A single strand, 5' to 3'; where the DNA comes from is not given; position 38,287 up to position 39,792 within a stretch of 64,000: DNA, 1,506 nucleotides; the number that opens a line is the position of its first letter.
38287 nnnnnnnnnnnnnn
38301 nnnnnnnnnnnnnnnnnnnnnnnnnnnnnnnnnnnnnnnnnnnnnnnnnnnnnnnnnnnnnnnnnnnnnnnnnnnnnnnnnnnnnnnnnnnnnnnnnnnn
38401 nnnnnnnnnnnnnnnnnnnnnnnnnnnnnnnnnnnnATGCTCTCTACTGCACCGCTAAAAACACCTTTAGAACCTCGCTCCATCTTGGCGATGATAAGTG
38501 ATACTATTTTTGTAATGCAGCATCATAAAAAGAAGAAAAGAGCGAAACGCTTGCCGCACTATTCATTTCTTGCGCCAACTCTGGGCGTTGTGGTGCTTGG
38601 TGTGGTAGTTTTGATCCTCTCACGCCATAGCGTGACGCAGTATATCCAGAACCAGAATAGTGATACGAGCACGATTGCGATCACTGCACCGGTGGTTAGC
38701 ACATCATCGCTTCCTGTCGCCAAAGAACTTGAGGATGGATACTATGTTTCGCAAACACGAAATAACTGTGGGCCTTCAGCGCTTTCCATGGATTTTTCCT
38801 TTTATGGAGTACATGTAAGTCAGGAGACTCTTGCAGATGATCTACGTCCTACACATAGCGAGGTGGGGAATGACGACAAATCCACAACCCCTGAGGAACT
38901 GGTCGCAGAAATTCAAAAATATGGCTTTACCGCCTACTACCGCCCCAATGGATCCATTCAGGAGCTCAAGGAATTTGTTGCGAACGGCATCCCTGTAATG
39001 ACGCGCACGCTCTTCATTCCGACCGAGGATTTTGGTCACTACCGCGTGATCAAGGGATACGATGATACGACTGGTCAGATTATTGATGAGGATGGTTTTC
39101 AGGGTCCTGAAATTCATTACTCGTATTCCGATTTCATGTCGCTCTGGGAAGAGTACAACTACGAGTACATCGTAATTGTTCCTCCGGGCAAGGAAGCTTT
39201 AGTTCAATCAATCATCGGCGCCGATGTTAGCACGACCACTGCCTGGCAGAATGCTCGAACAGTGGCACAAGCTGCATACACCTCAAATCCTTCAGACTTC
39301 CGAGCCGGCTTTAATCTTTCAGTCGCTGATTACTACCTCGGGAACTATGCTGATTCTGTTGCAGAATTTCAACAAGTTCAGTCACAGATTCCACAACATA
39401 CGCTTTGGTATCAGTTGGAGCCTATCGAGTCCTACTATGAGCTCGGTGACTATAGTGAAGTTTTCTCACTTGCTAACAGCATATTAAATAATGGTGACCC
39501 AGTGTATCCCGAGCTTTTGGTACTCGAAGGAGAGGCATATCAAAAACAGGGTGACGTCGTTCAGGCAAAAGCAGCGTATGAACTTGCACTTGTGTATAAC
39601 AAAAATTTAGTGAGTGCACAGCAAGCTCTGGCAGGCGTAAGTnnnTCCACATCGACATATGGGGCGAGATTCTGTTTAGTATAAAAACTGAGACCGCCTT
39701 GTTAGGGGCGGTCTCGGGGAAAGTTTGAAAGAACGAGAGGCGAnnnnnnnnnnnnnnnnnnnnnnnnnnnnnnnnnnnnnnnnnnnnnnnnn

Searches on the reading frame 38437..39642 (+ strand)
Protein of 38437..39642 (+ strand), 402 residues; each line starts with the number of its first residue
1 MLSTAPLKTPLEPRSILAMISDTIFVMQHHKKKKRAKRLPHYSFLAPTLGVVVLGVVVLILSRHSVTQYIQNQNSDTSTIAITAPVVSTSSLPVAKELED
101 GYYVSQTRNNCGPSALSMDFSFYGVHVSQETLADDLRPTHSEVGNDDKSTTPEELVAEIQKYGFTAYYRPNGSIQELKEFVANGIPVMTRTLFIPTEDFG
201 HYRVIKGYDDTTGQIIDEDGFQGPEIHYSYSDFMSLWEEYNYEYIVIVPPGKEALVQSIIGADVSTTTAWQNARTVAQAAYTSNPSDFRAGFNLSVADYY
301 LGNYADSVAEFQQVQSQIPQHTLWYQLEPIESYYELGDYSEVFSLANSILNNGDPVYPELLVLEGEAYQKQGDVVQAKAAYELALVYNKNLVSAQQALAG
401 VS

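Call 74: search_protein_families(library=pfam, proteins=[window:38437-39642:+], max_evalue=0.001)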
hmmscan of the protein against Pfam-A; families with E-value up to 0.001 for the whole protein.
window:38437-39642:+ (402 aa): 5 families
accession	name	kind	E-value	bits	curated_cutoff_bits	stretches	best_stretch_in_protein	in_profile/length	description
PF13529.12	Peptidase_C39_2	-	6.1e-15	56.5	24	1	103-215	5-137/143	Peptidase_C39 like family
PF07719.23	TPR_2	-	5.1e-08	32.9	27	0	358-390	1-33/34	Tetratricopeptide repeat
PF03412.21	Peptidase_C39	-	6.5e-06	26.4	22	1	104-240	5-124/133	Peptidase C39 family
PF14559.12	TPR_19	-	6.4e-05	23.6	25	0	270-327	7-64/68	Tetratricopeptide repeat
PF13174.12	TPR_6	-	0.00053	20.9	26.3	0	363-382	5-24/33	Tetratricopeptide repeat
